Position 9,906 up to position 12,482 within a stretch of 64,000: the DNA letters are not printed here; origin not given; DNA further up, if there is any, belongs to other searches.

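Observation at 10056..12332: Single-polypeptide fusion of class II HMG-CoA reductase and mevalonate kinase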

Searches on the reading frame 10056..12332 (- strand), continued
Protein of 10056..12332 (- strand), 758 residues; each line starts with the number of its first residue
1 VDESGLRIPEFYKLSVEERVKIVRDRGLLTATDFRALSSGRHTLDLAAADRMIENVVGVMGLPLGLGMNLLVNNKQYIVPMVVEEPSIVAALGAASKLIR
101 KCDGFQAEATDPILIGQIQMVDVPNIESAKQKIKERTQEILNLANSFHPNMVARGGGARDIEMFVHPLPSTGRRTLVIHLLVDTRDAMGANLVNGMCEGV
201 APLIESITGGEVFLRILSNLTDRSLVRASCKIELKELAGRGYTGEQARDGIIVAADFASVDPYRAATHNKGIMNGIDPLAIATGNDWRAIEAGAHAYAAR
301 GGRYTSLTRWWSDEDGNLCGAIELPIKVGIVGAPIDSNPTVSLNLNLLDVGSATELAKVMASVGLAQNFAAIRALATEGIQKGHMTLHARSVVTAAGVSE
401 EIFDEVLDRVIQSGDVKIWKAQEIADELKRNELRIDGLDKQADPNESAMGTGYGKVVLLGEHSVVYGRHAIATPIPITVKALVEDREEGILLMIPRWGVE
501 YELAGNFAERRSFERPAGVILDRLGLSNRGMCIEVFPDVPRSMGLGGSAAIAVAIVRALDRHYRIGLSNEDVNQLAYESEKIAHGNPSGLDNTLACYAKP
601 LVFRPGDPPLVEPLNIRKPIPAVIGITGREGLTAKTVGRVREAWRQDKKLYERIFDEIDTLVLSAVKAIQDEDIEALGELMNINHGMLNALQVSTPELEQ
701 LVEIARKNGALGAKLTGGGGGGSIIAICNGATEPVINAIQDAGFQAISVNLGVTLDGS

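Call 53: predict_structure(alignment_id=A3)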
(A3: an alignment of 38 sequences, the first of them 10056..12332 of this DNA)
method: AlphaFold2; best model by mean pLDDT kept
length: 758 residues; sequences in the alignment: 38
mean_pLDDT: 65.7   pTM: 0.45
mean pLDDT of the five models: 65.7, 62.3, 59.9, 59.0, 54.2
residues with pLDDT >= 90: 88; 70-90: 278; 50-70: 188; < 50: 204
segments of 3 or more residues with pLDDT < 50: 1-3, 5-9, 27-66, 83-85, 261-276, 299-304, 329-341, 378-389, 433-477, 539-546, 587-601, 607-613, 630-637, 717-721, 755-758
pLDDT, mean of each block of 10 residues (from residue 1): 40 48 49 38 35 34 49 82 51 76 91 83 93 95 85 79 80 84 67 79 93 68 81 83 79 69 41 47 58 51 64 94 69 39 58 76 82 59 38 63 75 61 78 38 28 30 30 45 79 67 73 75 84 69 50 78 78 74 56 38 50 62 71 47 67 68 73 86 78 73 92 65 77 91 81 50
secondary structure, 60 per line:
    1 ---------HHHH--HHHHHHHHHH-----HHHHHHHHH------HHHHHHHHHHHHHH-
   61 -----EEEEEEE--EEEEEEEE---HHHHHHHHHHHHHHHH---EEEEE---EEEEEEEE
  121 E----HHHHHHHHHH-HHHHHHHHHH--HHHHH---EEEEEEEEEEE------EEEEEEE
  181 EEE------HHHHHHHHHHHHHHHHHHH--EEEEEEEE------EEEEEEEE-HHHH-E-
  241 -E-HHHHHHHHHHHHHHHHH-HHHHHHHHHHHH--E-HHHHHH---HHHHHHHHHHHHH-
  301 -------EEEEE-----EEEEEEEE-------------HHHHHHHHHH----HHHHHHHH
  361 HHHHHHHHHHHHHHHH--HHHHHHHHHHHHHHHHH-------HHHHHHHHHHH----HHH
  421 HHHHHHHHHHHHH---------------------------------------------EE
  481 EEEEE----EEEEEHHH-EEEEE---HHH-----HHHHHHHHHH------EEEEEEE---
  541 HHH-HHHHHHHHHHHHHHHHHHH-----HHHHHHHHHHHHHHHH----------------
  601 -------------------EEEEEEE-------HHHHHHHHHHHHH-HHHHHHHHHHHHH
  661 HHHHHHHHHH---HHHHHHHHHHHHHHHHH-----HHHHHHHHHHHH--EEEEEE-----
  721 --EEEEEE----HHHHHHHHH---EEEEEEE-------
elements in order (helices of 4 or more, strands of 3 or more residues): H10-13 H16-25 H31-39 H46-59 E66-72 E75-82 H86-101 E105-109 E113-121 H126-135 H137-146 H149-153 E157-167 E174-183 H190-208 E211-218 E225-232 H234-237 H244-260 H262-273 H278-283 H287-299 E308-312 E318-325 H339-348 H353-376 H379-395 H403-413 H418-433 E479-485 E490-494 E499-503 H515-524 E531-537 H545-563 H569-584 E620-626 H634-646 H648-670 H674-690 H696-707 E710-715 E723-728 H733-741 E745-751

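Call 54: find_encoding_contigs(protein=window:10056-12332:-, flank=6000, max_places=10)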
Protein window:10056-12332:- (758 aa): 4 contigs read that carry it; 1 place shown.
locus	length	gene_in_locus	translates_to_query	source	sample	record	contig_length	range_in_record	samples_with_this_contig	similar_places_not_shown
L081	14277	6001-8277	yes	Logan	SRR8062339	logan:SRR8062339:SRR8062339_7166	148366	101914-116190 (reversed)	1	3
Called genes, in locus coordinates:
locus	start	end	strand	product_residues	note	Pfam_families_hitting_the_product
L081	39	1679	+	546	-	PF00501:AMP-binding, PF13193:AMP-binding_C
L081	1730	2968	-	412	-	PF00685:Sulfotransfer_1, PF13469:Sulfotransfer_3, PF17784:Sulfotransfer_4 (faint)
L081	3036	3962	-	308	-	PF00348:polyprenyl_synt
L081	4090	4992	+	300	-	PF22700:MVD-like_N, PF00288:GHMP_kinases_N, PF18376:MDD_C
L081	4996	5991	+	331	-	-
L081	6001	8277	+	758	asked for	PF00368:HMG-CoA_red, PF00288:GHMP_kinases_N, PF08544:GHMP_kinases_C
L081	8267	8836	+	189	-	PF00293:NUDIX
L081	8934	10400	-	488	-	PF01154:HMG_CoA_synt_N, PF08540:HMG_CoA_synt_C (weak)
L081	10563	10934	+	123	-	PF22668:DUF7009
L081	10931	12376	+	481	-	PF01546:Peptidase_M20, PF07687:M20_dimer (weak)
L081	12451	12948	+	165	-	PF01257:2Fe-2S_thioredx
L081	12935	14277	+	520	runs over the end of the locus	PF01512:Complex1_51K, PF10589:NADH_4Fe-4S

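Call 61: search_protein_families(library=ncbifam, proteins=[P0153, P0162, P0167, P0197, L050:7917-10238:+, L045:7980-10271:+], max_evalue=1e-10)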
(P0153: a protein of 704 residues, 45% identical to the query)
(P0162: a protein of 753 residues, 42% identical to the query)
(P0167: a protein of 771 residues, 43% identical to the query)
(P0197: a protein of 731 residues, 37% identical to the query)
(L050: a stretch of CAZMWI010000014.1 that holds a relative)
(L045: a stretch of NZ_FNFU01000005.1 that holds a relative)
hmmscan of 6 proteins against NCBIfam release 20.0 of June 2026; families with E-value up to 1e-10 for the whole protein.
P0153 (704 aa): 5 families
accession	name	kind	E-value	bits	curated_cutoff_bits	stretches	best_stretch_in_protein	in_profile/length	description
TIGR00532.1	HMG_CoA_R_NAD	equivalog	5.7e-100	335.3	259.95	1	315-694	22-394/395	hydroxymethylglutaryl-CoA reductase, degradative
TIGR00549.1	mevalon_kin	equivalog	2.4e-60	204.4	163.05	1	4-287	1-276/276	mevalonate kinase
NF003036.0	PRK03926.1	equivalog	6.5e-42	143.6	403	1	4-310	6-290/302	mevalonate kinase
NF003006.0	PRK03817.1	equivalog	1.8e-16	60.1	443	0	227-291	251-316/352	galactokinase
NF001816.0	PRK00555.1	equivalog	7.5e-12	44.9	509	0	227-300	262-337/363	galactokinase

P0162 (753 aa): 6 families
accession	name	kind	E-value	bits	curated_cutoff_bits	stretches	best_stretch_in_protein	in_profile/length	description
TIGR00532.1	HMG_CoA_R_NAD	equivalog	4.8e-109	365.2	259.95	1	333-709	21-395/395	hydroxymethylglutaryl-CoA reductase, degradative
TIGR01220.1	Pmev_kin_Gr_pos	equivalog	3.7e-27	95.3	165.7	1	69-289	107-357/358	phosphomevalonate kinase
TIGR00549.1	mevalon_kin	equivalog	9.4e-15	54.8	163.05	0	62-184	81-195/276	mevalonate kinase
NF003036.0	PRK03926.1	equivalog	2.5e-13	49.8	403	1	5-290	4-295/302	mevalonate kinase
TIGR00533.1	HMG_CoA_R_NADP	equivalog_domain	1.4e-12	47.3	441.8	0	370-519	54-205/402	hydroxymethylglutaryl-CoA reductase (NADPH)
NF040957.1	Arch_PMK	equivalog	1.7e-11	44.2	500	0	76-257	89-284/316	phosphomevalonate kinase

P0167 (771 aa): 5 families
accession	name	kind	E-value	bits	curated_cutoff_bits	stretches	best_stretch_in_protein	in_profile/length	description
TIGR00532.1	HMG_CoA_R_NAD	equivalog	6.3e-108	361.5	259.95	1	331-721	16-395/395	hydroxymethylglutaryl-CoA reductase, degradative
TIGR00549.1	mevalon_kin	equivalog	2.9e-20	72.9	163.05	1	88-292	93-274/276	mevalonate kinase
TIGR01220.1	Pmev_kin_Gr_pos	equivalog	1.2e-18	67.3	165.7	0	86-154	115-178/358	phosphomevalonate kinase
TIGR00533.1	HMG_CoA_R_NADP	equivalog_domain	2.1e-16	59.9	441.8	0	345-435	28-120/402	hydroxymethylglutaryl-CoA reductase (NADPH)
NF003036.0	PRK03926.1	equivalog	6.7e-16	58.2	403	1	3-330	2-299/302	mevalonate kinase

P0197 (731 aa): 6 families
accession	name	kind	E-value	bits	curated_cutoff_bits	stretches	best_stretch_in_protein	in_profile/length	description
TIGR00532.1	HMG_CoA_R_NAD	equivalog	4.8e-108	361.9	259.95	1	334-727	10-394/395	hydroxymethylglutaryl-CoA reductase, degradative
TIGR01220.1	Pmev_kin_Gr_pos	equivalog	7.3e-32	110.8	165.7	1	175-318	211-355/358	phosphomevalonate kinase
TIGR00549.1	mevalon_kin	equivalog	2.8e-21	76.3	163.05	1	14-291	1-276/276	mevalonate kinase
NF003036.0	PRK03926.1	equivalog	3e-19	69.2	403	1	12-325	4-299/302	mevalonate kinase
NF040957.1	Arch_PMK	equivalog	2.4e-18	66.7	500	1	12-316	2-308/316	phosphomevalonate kinase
TIGR00533.1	HMG_CoA_R_NADP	equivalog_domain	1.7e-12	47.1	441.8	0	383-455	53-130/402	hydroxymethylglutaryl-CoA reductase (NADPH)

L050:7917-10238:+ (773 aa): 6 families
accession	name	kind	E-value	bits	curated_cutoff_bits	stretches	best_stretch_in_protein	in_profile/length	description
TIGR00532.1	HMG_CoA_R_NAD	equivalog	6.8e-112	374.6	259.95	1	26-409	20-395/395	hydroxymethylglutaryl-CoA reductase, degradative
TIGR00549.1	mevalon_kin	equivalog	9.2e-58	195.9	163.05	1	467-743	1-275/276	mevalonate kinase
NF003036.0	PRK03926.1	equivalog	9.4e-36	123.4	403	1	467-747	6-269/302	mevalonate kinase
NF003006.0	PRK03817.1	equivalog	2.5e-17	62.9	443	1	667-769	235-336/352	galactokinase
TIGR00533.1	HMG_CoA_R_NADP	equivalog_domain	1.3e-14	54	441.8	1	70-219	58-204/402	hydroxymethylglutaryl-CoA reductase (NADPH)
TIGR00131.1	gal_kin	equivalog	1.2e-12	47.5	226.65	0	679-765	282-369/388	galactokinase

L045:7980-10271:+ (763 aa): 12 families
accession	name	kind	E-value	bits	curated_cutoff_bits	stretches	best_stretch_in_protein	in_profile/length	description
TIGR00532.1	HMG_CoA_R_NAD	equivalog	8.8e-124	413.7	259.95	1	3-390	18-395/395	hydroxymethylglutaryl-CoA reductase, degradative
TIGR00549.1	mevalon_kin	equivalog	3.9e-72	243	163.05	1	463-736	3-275/276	mevalonate kinase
NF003036.0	PRK03926.1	equivalog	1.4e-61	208.2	403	1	463-762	8-291/302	mevalonate kinase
NF003006.0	PRK03817.1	equivalog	1.1e-21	77.3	443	1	672-750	246-325/352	galactokinase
NF001816.0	PRK00555.1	equivalog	1.7e-18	66.7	509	0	671-754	256-340/363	galactokinase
NF040957.1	Arch_PMK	equivalog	2.2e-12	47.1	500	1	463-739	6-288/316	phosphomevalonate kinase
TIGR00131.1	gal_kin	equivalog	2.4e-12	46.5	226.65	0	672-740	282-352/388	galactokinase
NF003705.0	PRK05322.1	equivalog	4.1e-12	45.5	385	0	673-744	282-355/388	galactokinase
NF003472.0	PRK05101.1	equivalog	4.3e-12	45.6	499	0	672-749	275-355/382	galactokinase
TIGR01220.1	Pmev_kin_Gr_pos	equivalog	5.9e-12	45.3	165.7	0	549-615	115-181/358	phosphomevalonate kinase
NF002288.1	PRK01212.1-4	equivalog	3.1e-11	42.9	194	1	511-751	50-279/303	homoserine kinase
TIGR00533.1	HMG_CoA_R_NADP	equivalog_domain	3.8e-11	42.6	441.8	0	50-207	59-212/402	hydroxymethylglutaryl-CoA reductase (NADPH)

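Call 63: find_encoding_contigs(protein=P0130, flank=4000, max_places=3)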
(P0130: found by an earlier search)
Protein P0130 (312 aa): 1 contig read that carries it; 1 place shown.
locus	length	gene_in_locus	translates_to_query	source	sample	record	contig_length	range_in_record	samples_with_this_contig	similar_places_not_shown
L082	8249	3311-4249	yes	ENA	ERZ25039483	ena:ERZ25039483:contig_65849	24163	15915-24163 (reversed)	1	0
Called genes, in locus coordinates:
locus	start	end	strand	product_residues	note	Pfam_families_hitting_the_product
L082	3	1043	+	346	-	?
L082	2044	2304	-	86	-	-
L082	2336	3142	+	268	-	PF00368:HMG-CoA_red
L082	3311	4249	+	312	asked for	PF00288:GHMP_kinases_N, PF08544:GHMP_kinases_C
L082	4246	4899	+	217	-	PF00293:NUDIX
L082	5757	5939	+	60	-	-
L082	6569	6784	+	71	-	PF13506:Glyco_transf_21 (weak)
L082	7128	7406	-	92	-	-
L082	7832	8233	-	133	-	-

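Call 71: predict_structure(alignment_id=A2)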
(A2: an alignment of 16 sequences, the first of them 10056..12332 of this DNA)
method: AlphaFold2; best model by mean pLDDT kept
length: 758 residues; sequences in the alignment: 16
mean_pLDDT: 84.5   pTM: 0.54
mean pLDDT of the five models: 84.5, 84.5, 83.7, 83.1, 82.9
residues with pLDDT >= 90: 376; 70-90: 261; 50-70: 82; < 50: 39
segments of 3 or more residues with pLDDT < 50: 1-4, 42-45, 52-67, 433-443
pLDDT, mean of each block of 10 residues (from residue 1): 53 60 70 64 50 45 50 89 69 84 94 91 94 96 91 90 91 91 89 90 95 87 91 89 91 93 91 90 85 91 93 97 93 68 82 94 94 81 68 80 85 82 82 47 66 94 93 93 87 85 64 77 83 90 88 94 87 93 86 93 90 90 91 82 93 97 96 96 95 91 97 83 91 97 94 63
secondary structure, 60 per line:
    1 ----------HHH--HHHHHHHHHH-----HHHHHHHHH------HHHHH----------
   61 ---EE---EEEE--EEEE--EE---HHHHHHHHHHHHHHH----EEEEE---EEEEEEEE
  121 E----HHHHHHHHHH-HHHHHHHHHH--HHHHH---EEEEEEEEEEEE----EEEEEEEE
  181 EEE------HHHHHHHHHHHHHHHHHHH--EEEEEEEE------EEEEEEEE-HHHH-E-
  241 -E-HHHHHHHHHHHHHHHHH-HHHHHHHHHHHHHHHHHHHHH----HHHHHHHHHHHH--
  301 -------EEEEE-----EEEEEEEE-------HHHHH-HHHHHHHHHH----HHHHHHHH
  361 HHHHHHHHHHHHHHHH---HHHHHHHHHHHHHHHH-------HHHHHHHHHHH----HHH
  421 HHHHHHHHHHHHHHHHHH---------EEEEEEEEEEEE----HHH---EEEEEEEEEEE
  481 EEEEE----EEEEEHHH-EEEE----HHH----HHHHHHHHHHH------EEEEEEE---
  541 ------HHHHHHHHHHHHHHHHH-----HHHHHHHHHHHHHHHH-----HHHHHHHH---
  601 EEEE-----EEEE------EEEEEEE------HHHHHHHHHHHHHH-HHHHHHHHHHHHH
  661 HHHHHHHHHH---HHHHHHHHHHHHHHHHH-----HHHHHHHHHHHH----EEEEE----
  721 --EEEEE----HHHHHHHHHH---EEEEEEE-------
elements in order (helices of 4 or more, strands of 3 or more residues): H16-25 H31-39 H46-50 E69-72 E75-78 H86-100 E105-109 E113-121 H126-135 H137-146 H149-153 E157-168 E173-183 H190-208 E211-218 E225-232 H234-237 H244-260 H262-282 H287-298 E308-312 E318-325 H333-337 H339-348 H353-376 H380-395 H403-413 H418-438 E448-459 E470-485 E490-494 E499-502 H514-524 E531-537 H547-563 H569-584 H590-597 E601-604 E610-613 E620-626 H633-646 H648-670 H674-690 H696-707 E712-716 E723-727 H732-741 E745-751

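Call 73: fold_search(model_id=the predicted structure, library=pdb)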
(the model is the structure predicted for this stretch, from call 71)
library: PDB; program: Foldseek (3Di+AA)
matches with E <= 10: 638; with E <= 0.001: 299
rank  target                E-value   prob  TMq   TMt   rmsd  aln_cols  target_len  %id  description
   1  9dcp_A                6.6e-42  1.00  0.49  0.85   6.2       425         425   46  Structure of PmHMGR bound to mevalonate, CoA and NAD 1 minute after reaction initiation at pH 9 (released 2026-03-18)
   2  9dpg_A                1.4e-41  1.00  0.49  0.86   6.0       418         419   46  Structure of PmHMGR bound to mevalonate, CoA and NAD 2 minutes 20 seconds after reaction initiation at pH 9 (released 2026-04-08)
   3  8gdn_A                5.0e-41  1.00  0.49  0.86   6.1       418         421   47  Structure of PmHMGR bound to mevalonate, CoA and NAD. (released 2024-03-20)
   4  6dio_B                5.5e-41  1.00  0.48  0.82   7.2       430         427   48  Structure of class II HMG-CoA reductase from Delftia acidovorans with NAD bound (released 2018-09-26)
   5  1qax_A                3.0e-40  1.00  0.49  0.85   6.1       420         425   46  TERNARY COMPLEX OF PSEUDOMONAS MEVALONII HMG-COA REDUCTASE WITH HMG-COA AND NAD+ (released 1999-06-18)
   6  6dio_C                3.3e-40  1.00  0.46  0.80   7.6       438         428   47  Structure of class II HMG-CoA reductase from Delftia acidovorans with NAD bound (released 2018-09-26)
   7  9dg2_A                3.6e-40  1.00  0.49  0.86   6.1       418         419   46  PmHMGR bound to mevalonate, CoA, and NAD, buffer-exchanged to ammonium acetate environment at pH 6.7 (released 2026-03-18)
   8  4i4b_A                1.3e-39  1.00  0.49  0.88   5.9       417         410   46  HMG-CoA Reductase from Pseudomonas mevalonii complexed with NAD and intermediate hemiacetal form of HMG-CoA (released 2013-07-17)
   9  6eeu                  3.1e-38  1.00  0.45  0.90   5.8       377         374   50  Structure of class II HMG-CoA reductase from Delftia acidovorans (released 2018-09-26)
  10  5wpj_D                4.5e-38  1.00  0.45  0.79  11.6       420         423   43  Structure of the class II 3-hydroxy-3-methylglutaryl-CoA reductase from Streptococcus pneumoniae bound to NADPH in ope (released 2018-04-25)
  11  1r31_A                5.2e-38  1.00  0.46  0.90   5.7       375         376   48  HMG-CoA reductase from Pseudomonas mevalonii complexed with HMG-CoA (released 2003-10-14)
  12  3qau                  5.2e-38  1.00  0.45  0.79  10.0       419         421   43  3-Hydroxy-3-MethylGlutaryl-Coenzyme A Reductase from Streptococcus pneumoniae (released 2011-01-26)
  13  1qay_A                1.4e-37  1.00  0.47  0.90   5.7       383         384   48  TERNARY COMPLEX OF PSEUDOMONAS MEVALONII HMG-COA REDUCTASE WITH MEVALONATE AND NAD+ (released 1999-06-18)
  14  5wpj_B                2.4e-37  1.00  0.44  0.79  10.4       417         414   43  Structure of the class II 3-hydroxy-3-methylglutaryl-CoA reductase from Streptococcus pneumoniae bound to NADPH in ope (released 2018-04-25)
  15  1qax_B                2.8e-37  1.00  0.45  0.91   5.7       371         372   48  TERNARY COMPLEX OF PSEUDOMONAS MEVALONII HMG-COA REDUCTASE WITH HMG-COA AND NAD+ (released 1999-06-18)
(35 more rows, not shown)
